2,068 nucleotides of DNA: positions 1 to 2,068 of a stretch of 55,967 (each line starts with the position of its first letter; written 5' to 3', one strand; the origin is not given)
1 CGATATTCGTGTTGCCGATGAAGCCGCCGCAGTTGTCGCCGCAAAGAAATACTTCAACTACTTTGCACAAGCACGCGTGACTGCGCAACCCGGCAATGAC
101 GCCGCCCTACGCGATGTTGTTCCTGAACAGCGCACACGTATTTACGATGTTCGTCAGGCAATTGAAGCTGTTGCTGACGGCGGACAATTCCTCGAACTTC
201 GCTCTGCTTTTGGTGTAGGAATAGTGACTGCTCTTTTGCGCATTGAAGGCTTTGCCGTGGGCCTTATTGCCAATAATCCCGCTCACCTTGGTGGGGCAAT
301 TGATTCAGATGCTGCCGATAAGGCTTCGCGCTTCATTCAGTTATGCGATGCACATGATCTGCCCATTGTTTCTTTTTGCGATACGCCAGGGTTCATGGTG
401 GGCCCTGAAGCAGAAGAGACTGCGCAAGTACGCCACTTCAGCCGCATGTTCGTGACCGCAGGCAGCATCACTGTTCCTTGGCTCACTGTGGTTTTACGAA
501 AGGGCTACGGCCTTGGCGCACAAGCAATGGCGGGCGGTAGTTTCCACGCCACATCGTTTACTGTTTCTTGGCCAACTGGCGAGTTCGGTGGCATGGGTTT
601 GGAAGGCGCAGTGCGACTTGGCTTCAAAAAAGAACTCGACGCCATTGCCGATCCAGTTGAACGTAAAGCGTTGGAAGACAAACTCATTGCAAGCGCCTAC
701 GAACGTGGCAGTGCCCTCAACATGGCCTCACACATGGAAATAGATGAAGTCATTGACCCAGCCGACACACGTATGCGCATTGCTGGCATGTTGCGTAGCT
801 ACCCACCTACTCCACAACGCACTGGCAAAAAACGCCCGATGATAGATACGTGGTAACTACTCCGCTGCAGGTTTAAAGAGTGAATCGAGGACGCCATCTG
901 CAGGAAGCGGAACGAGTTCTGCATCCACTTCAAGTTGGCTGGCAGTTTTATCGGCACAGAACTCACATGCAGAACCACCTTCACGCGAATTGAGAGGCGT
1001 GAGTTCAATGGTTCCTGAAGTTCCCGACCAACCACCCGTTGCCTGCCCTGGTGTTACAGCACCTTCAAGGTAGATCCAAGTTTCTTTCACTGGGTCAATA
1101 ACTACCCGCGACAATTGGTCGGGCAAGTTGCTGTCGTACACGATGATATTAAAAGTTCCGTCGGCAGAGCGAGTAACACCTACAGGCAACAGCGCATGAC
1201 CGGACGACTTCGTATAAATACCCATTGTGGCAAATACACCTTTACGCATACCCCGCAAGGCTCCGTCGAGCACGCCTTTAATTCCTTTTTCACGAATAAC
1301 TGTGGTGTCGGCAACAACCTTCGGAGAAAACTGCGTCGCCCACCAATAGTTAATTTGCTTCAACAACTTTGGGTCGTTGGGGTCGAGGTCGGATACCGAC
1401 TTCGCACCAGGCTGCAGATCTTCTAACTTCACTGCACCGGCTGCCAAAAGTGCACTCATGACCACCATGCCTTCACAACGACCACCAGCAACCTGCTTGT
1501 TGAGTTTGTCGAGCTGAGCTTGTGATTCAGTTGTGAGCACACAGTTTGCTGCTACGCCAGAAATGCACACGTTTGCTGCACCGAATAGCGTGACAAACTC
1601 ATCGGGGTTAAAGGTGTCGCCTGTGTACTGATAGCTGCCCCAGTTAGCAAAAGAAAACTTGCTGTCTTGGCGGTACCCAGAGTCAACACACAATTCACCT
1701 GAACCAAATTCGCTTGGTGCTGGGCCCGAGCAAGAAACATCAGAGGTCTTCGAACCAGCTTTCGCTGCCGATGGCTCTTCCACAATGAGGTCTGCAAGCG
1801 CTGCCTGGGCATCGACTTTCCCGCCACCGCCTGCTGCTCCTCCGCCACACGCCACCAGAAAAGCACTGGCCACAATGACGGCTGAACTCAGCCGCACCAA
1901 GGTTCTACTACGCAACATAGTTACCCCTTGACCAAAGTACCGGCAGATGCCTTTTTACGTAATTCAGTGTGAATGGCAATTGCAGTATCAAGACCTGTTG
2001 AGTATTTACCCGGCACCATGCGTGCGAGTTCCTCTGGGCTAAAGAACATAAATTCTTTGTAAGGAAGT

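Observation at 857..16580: Triplicated, unrecognised lipoprotein domain with papain-order Cys...His...Asn residues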

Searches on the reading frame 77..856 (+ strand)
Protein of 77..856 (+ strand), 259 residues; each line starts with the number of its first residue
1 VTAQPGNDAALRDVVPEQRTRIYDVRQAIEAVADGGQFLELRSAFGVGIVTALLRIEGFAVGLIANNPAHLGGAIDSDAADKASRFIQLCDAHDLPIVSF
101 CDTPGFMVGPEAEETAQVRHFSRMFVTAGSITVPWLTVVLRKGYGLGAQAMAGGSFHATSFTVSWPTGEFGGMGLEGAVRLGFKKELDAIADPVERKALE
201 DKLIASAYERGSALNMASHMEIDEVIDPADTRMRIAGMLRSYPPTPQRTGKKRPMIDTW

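Call 19: search_protein_families(library=pfam, max_evalue=0.001, proteins=[window:77-856:+])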
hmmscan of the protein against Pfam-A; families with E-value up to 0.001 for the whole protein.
window:77-856:+ (259 aa): 2 families
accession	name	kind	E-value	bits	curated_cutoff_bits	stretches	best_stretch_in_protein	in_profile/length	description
PF01039.27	Carboxyl_trans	-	2.4e-49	168.7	22.3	1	9-246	244-482/493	Carboxyl transferase domain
PF03255.19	ACCA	-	3.3e-09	36.8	23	1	82-154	135-207/310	Acetyl co-enzyme A carboxylase carboxyltransferase-like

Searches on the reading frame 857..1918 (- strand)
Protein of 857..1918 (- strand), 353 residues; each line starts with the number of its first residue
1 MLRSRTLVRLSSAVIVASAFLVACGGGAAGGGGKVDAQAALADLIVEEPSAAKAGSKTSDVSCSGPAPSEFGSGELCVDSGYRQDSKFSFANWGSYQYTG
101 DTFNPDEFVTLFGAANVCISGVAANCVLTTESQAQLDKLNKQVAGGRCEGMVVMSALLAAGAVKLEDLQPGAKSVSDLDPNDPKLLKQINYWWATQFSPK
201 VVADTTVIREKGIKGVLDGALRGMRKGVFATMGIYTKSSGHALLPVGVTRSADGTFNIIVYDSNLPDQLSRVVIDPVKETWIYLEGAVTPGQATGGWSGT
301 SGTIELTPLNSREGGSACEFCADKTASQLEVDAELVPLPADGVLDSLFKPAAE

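Call 7: search_protein_families(library=pfam, max_evalue=1, proteins=[window:857-1918:-])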
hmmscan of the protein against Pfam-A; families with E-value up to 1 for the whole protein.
window:857-1918:- (353 aa): 0 families

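Call 8: search_protein_families(library=ncbifam, max_evalue=1, proteins=[window:857-1918:-])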
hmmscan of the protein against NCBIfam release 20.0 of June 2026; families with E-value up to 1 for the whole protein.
window:857-1918:- (353 aa): 2 families
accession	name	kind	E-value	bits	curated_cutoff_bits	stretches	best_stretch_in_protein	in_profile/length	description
NF033865.1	fusolisin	equivalog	0.35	8.9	999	1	15-60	14-59/1006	fusolisin family autotransporter serine protease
NF058595.1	invert_tail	domain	0.46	10.8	37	1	5-33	53-81/113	lipo-invert putative C-terminal anchoring domain-containing protein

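Call 9: search_solved_structures(query=A1, max_evalue=10)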
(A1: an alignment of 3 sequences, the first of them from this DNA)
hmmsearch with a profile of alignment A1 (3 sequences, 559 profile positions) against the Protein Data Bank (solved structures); distinct sequences matched with E-value up to 10: 4.
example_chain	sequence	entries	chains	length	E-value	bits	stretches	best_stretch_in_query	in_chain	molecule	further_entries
8a1t_F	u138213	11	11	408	0.28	12.9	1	10-55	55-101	Na(+)-translocating NADH-quinone reductase subunit F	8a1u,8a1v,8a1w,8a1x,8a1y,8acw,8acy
7xk3_F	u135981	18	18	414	0.28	12.9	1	10-55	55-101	Na(+)-translocating NADH-quinone reductase subunit F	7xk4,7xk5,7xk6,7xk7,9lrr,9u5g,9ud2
3vxb_A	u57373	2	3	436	0.75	11.5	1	5-57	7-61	Putative sugar-binding lipoprotein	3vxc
7u0u_A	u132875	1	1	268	1.5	10.5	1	18-47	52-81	Serine/threonine-protein phosphatase 2B catalytic subunit,AsfuA.00174.a.TQ11 + AsfuA.01011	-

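Call 10: find_homologous_proteins(query=window:857-1918:-)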
Query window:857-1918:- (353 aa): 50 proteins with E <= 0.001 among 8000 candidates.
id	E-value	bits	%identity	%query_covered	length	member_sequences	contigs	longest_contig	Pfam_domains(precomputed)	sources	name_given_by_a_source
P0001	1.0e-216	737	94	100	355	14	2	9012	-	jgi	-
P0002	6.5e-213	724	92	100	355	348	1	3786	-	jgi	jgi:hypothetical protein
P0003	1.7e-208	710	89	100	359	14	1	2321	-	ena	-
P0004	3.0e-208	709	90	100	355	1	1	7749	-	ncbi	-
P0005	1.9e-206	703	89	100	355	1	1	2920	-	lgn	-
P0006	2.3e-205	700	88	100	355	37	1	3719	-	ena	-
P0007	2.6e-205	699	89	100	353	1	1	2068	-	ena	-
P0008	4.0e-205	699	88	100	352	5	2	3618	-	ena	-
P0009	4.0e-203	692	87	100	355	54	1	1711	-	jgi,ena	jgi:hypothetical protein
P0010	1.5e-202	690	88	100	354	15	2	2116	-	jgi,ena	-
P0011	9.2e-202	688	87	100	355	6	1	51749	-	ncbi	-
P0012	4.1e-201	686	88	98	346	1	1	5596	-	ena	-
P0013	2.3e-198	677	87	98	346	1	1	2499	-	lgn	-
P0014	1.2e-197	674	85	100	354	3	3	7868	-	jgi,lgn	-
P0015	3.2e-197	673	85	100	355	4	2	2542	-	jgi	-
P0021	3.7e-152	525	68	95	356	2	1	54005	-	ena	-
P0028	9.2e-50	188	36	75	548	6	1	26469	-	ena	-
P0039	1.1e-42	165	32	85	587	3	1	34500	-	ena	-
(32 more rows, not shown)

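Call 23: find_encoding_contigs(protein=P0011, flank=10000, max_places=3)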
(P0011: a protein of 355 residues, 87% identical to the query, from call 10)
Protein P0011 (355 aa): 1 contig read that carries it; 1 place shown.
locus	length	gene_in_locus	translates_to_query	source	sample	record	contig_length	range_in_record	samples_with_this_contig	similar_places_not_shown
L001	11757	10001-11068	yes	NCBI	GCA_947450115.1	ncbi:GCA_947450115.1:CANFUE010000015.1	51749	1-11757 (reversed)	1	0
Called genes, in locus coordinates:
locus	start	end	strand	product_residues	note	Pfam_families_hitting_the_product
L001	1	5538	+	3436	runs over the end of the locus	PF26918:Ig_Eae, PF07691:PA14, PF10528:GLEYA, PF25390:WD40_RLD, PF13540:RCC1_2, PF00415:RCC1, PF13540:RCC1_2, PF25390:WD40_RLD, +19 more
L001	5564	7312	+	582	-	-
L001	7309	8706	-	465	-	PF00561:Abhydrolase_1, PF08386:Abhydrolase_4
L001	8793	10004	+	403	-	PF01547:SBP_bac_1 (weak), PF13416:SBP_bac_8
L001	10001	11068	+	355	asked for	-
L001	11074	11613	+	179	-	PF13577:SnoaL_4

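Call 46: find_encoding_contigs(protein=P0039, flank=8000, max_places=2)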
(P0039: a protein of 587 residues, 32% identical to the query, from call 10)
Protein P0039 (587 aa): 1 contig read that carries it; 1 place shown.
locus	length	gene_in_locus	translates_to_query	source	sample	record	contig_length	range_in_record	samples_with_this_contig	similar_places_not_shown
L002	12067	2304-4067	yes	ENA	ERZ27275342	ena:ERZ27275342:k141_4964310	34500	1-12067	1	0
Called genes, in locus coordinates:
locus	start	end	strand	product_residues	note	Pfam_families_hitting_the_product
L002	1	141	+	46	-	?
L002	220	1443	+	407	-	-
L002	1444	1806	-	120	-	PF09966:DUF2200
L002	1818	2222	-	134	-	PF04828:GFA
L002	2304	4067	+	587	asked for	-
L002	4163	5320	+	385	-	PF02803:Thiolase_C (faint), PF22691:Thiolase_C_1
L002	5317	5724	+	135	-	PF12172:zf-ChsH2, PF01796:OB_ChsH2_C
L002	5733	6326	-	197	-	PF13649:Methyltransf_25 (faint), PF08242:Methyltransf_12 (weak)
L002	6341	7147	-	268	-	PF21302:Zn_ribbon_RlmA, PF13847:Methyltransf_31 (weak), PF08241:Methyltransf_11, PF13649:Methyltransf_25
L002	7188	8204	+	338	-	PF00108:Thiolase_N, PF08545:ACP_syn_III (weak), PF08541:ACP_syn_III_C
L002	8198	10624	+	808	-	PF00561:Abhydrolase_1, PF12146:Hydrolase_4, PF12697:Abhydrolase_6, PF00501:AMP-binding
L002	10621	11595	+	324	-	PF00106:adh_short (weak), PF01073:3Beta_HSD, PF01370:Epimerase, PF02719:Polysacc_synt_2, PF04321:RmlD_sub_bind, PF05368:NmrA (weak), PF13460:NAD_binding_10, PF07993:NAD_binding_4, +1 more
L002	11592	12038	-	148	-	PF13622:4HBT_3 (weak), PF03061:4HBT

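Call 47: find_encoding_contigs(protein=P0028, flank=8000, max_places=2)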
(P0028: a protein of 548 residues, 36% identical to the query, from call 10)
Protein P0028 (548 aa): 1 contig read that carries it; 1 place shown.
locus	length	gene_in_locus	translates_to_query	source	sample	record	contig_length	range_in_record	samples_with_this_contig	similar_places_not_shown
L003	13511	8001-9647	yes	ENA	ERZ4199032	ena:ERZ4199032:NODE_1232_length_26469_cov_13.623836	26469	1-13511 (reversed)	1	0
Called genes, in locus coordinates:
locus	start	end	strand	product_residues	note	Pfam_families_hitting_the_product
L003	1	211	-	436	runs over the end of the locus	PF01094:ANF_receptor, PF13433:Peripla_BP_5, PF13458:Peripla_BP_6, PF01094:ANF_receptor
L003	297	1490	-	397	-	PF00266:Aminotran_5, PF22580:KYNU_C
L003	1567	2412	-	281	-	PF02668:TauD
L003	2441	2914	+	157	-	PF00293:NUDIX, PF14815:NUDIX_4 (weak)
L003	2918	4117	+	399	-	PF07690:MFS_1, PF12832:MFS_1_like (weak), PF07690:MFS_1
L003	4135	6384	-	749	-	PF01315:Ald_Xan_dh_C, PF02738:MoCoBD_1, PF20256:MoCoBD_2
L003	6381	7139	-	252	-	PF23441:SDR (weak), PF00106:adh_short, PF08659:KR, PF13561:adh_short_C2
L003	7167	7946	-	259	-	PF01925:TauE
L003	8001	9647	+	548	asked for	-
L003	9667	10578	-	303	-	PF00296:Bac_luciferase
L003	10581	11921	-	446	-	PF02771:Acyl-CoA_dh_N, PF02770:Acyl-CoA_dh_M, PF00441:Acyl-CoA_dh_1, PF08028:Acyl-CoA_dh_2 (weak)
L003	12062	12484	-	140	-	PF02077:SURF4 (faint), PF07681:DoxX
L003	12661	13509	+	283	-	?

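Call 52: find_related_loci(query=window:857-1918:-, collection=genome_contigs, flank=8000)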
Query window:857-1918:- (353 aa) in genome_contigs; peptide patterns used: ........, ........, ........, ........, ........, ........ (x = any residue, [..] = any of these).
226 stretches matched a pattern; 12 encode a relative of the query (tblastn E <= 1e-3); 11 distinct loci.
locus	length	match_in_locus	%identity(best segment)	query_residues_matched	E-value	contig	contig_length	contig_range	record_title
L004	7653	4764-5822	97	1-353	0e+0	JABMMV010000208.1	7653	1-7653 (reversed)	MAG: bacterium isolate bin.381 k141_6203589, whole genome shotgun sequence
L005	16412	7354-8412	92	1-353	0e+0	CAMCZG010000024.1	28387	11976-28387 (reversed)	MAG: Bifidobacterium breve isolate ME-08apr19-267 genome assembly, contig: ME-08apr19-C3430, whole genome shotgun sequen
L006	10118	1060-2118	93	1-353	0e+0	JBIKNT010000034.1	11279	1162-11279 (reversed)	MAG: Ilumatobacteraceae bacterium isolate ME2014-10-05_3300035664_group5_bin93 Rohwer_bin36_scaffold_2919_c1, whole geno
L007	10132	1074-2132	93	1-353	0e+0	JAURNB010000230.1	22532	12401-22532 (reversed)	MAG: Acidimicrobiales bacterium isolate SFB_Oligo_Co_7 k141_4482337, whole genome shotgun sequence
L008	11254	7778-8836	88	1-353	0e+0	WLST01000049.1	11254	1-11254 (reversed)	MAG: Actinomycetota bacterium isolate UFOp-RH-9nov16-228 RH-9nov16-228-c49, whole genome shotgun sequence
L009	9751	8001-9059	87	1-353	0e+0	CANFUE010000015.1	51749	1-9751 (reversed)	MAG: Acidimicrobiaceae bacterium isolate Jr-16oct17-205 genome assembly, contig: Jr-16oct17-C1226, whole genome shotgun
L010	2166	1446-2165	98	1-241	1e-166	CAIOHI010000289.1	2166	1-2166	MAG: uncultured actinobacterium isolate ErkenSummer_bin-0826 genome assembly, contig: bin-0826:289/364, whole genome sho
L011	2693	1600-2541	71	36-349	3e-164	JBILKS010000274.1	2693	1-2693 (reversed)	MAG: Ilumatobacteraceae bacterium isolate ME2017-07-14_3300042517_group7_bin66 Rohwer_bin37_scaffold_60034_c1, whole gen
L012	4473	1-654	96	136-353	6e-142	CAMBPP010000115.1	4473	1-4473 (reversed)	MAG: Bifidobacterium breve isolate AE-03may19-98 genome assembly, contig: AE-03may19-C44010, whole genome shotgun sequen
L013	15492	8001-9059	93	1-353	0e+0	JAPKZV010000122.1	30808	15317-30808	MAG: Actinomycetota bacterium isolate LacPavin_0920_WC12_MAG_52_8 LacPavin_0920_WC12_scaffold_1115623, whole genome shot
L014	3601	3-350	94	238-353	8e-68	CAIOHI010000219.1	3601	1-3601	MAG: uncultured actinobacterium isolate ErkenSummer_bin-0826 genome assembly, contig: bin-0826:219/364, whole genome sho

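Call 69: find_encoding_contigs(protein=P0021, flank=10000, max_places=1)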
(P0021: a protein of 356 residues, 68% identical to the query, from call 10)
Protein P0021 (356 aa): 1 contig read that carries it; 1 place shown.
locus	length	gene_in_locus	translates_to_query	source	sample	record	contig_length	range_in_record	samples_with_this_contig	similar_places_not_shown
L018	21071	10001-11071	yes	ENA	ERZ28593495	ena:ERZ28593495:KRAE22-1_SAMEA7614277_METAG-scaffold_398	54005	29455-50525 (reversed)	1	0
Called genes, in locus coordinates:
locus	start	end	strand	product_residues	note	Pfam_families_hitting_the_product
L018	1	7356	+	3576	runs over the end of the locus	PF26918:Ig_Eae, PF07691:PA14, PF10528:GLEYA, PF25390:WD40_RLD, PF26918:Ig_Eae, PF13540:RCC1_2, PF25390:WD40_RLD, PF25390:WD40_RLD, +9 more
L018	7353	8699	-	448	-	PF00561:Abhydrolase_1, PF08386:Abhydrolase_4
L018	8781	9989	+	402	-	PF13416:SBP_bac_8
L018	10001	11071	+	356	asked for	-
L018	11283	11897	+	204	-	-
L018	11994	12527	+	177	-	-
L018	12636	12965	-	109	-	PF00355:Rieske, PF13806:Rieske_2, PF22543:Rieske_4 (weak)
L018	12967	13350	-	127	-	PF00111:Fer2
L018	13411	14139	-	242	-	PF03070:TENA_THI-4, PF14518:Haem_oxygenas_2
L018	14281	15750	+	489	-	PF01019:G_glu_transpept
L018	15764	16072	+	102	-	PF07045:DUF1330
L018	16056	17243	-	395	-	PF00083:Sugar_tr (weak), PF07690:MFS_1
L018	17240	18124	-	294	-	PF00296:Bac_luciferase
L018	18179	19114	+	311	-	PF02423:OCD_Mu_crystall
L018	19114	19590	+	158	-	PF03928:HbpS-like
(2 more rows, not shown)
